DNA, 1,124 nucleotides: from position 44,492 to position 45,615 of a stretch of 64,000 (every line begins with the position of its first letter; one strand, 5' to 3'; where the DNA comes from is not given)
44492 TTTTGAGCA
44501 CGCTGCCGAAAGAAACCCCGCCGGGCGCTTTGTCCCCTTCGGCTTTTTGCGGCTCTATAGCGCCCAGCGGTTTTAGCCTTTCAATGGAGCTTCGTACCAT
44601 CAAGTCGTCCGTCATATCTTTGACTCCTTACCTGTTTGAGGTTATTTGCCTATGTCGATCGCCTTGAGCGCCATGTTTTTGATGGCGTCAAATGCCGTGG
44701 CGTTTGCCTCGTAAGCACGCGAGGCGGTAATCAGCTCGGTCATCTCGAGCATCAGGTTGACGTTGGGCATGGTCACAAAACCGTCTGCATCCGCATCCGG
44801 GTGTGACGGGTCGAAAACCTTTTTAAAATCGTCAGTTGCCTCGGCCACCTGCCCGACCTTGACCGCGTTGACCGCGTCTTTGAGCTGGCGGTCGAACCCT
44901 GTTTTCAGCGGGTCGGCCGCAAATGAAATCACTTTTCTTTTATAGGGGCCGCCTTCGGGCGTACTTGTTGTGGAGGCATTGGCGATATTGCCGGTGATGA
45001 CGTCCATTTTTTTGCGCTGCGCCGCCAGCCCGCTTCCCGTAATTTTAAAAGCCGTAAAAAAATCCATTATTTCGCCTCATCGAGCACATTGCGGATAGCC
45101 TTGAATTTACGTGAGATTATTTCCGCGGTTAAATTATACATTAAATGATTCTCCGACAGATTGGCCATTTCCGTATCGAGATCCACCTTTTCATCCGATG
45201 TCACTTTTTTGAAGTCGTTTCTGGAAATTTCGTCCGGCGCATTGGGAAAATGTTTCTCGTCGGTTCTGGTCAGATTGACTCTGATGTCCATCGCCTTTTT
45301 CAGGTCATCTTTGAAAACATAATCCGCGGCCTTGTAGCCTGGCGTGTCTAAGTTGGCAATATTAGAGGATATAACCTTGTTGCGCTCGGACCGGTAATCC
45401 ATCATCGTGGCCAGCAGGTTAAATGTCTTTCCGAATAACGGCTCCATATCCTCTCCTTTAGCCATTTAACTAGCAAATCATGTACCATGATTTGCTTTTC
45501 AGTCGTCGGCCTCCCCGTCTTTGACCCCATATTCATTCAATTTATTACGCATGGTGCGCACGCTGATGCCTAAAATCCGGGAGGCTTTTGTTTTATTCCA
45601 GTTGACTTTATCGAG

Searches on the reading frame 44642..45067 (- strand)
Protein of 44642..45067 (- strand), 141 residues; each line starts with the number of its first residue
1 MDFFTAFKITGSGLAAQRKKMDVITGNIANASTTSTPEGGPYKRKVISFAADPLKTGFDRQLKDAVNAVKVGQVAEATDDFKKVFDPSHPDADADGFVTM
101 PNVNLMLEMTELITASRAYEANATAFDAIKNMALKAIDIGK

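Call 14: search_protein_families(library=pfam, proteins=[window:44642-45067:-], max_evalue=0.01)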
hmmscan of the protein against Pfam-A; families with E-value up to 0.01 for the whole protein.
window:44642-45067:- (141 aa): 2 families
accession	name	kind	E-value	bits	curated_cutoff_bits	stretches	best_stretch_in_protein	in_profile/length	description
PF06429.18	Flg_bbr_C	-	3.4e-13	49.3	23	1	95-138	2-45/46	Flagellar basal body rod FlgEFG protein C-terminal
PF00460.25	Flg_bb_rod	-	1.8e-07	31.4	20.7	1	11-34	5-28/31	Flagella basal body rod protein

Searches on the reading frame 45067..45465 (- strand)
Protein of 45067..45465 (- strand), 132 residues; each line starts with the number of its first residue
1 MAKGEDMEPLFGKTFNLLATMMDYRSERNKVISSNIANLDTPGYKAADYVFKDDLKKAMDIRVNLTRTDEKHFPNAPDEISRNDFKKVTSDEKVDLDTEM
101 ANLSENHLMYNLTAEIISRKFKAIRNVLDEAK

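Call 14: search_protein_families(library=pfam, proteins=[window:45067-45465:-], max_evalue=0.01)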
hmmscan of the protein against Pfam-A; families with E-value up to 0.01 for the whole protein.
window:45067-45465:- (132 aa): 1 family
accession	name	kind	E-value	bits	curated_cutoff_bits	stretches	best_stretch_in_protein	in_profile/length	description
PF00460.25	Flg_bb_rod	-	3.6e-07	30.5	20.7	1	29-45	15-31/31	Flagella basal body rod protein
